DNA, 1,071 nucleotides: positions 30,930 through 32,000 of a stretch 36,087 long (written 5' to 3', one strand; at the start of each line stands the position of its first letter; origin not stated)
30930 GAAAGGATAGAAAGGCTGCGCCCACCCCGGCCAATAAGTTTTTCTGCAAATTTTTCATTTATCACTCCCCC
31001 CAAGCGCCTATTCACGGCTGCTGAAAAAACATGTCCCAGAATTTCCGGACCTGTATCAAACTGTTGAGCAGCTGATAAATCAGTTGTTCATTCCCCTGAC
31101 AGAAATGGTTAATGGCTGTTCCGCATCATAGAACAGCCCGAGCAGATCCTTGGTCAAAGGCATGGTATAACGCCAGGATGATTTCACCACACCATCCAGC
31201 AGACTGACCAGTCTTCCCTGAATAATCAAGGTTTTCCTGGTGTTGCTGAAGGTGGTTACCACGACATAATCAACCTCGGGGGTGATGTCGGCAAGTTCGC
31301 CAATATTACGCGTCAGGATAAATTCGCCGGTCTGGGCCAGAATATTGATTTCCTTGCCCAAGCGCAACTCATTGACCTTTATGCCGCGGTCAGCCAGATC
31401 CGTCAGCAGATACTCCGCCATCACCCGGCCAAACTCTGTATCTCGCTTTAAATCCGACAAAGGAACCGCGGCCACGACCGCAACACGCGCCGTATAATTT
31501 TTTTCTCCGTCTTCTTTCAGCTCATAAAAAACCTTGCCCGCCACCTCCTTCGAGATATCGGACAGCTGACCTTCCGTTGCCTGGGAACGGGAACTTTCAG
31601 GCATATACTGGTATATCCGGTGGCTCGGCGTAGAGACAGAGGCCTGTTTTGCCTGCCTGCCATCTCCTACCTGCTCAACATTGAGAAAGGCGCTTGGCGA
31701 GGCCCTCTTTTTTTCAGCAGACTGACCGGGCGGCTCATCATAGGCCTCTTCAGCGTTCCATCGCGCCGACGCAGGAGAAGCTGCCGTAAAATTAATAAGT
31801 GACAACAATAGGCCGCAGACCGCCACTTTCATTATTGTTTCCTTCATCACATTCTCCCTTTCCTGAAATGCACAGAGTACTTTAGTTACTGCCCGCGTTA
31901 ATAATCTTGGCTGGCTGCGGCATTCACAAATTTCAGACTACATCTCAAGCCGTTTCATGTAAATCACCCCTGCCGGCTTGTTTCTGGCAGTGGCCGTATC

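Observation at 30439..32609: Three tandem LpoB/FlgO-fold periplasmic paralogs co-operonic with the repeat protein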

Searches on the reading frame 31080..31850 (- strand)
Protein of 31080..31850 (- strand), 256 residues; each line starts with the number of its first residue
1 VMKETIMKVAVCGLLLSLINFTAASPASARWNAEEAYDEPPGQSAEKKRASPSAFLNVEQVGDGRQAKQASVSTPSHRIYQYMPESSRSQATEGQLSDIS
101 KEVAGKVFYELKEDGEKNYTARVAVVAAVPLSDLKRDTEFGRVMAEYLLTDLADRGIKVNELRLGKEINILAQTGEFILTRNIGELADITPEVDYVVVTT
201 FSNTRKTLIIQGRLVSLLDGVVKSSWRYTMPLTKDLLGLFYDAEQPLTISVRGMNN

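Call 3: search_protein_families(library=pfam, proteins=[window:31080-31850:-], max_evalue=1)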
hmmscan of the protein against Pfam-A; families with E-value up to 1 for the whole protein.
window:31080-31850:- (256 aa): 2 families
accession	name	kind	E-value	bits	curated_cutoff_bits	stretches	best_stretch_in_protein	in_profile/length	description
PF17680.6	FlgO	-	5.4e-24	84.9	22.6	1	105-234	5-129/130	FlgO protein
PF25823.1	Ams2-SPT21_N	-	0.12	12.7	27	0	101-144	5-48/136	Ams2/SPT21 N-terminal domain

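Call 4: search_protein_families(library=ncbifam, proteins=[window:31080-31850:-], max_evalue=1)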
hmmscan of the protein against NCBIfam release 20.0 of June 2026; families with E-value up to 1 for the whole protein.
window:31080-31850:- (256 aa): 0 families

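Call 79: search_solved_structures(query=window:31080-31850:-, max_evalue=1, show_alignments=1)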
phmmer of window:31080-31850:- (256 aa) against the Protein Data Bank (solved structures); distinct sequences matched with E-value up to 1: 3.
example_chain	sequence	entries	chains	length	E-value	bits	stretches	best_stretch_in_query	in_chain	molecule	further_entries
9yfg_Hb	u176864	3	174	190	0.005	19.6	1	120-231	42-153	FlgO domain-containing protein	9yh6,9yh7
9yds_Ab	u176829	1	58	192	0.0052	19.6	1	120-231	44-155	FlgO domain-containing protein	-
1smb_A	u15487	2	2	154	0.49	13.1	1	64-113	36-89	17kD fetal brain protein | GOLGI-ASSOCIATED PLANT PATHOGENESIS-RELATED PROTEIN 1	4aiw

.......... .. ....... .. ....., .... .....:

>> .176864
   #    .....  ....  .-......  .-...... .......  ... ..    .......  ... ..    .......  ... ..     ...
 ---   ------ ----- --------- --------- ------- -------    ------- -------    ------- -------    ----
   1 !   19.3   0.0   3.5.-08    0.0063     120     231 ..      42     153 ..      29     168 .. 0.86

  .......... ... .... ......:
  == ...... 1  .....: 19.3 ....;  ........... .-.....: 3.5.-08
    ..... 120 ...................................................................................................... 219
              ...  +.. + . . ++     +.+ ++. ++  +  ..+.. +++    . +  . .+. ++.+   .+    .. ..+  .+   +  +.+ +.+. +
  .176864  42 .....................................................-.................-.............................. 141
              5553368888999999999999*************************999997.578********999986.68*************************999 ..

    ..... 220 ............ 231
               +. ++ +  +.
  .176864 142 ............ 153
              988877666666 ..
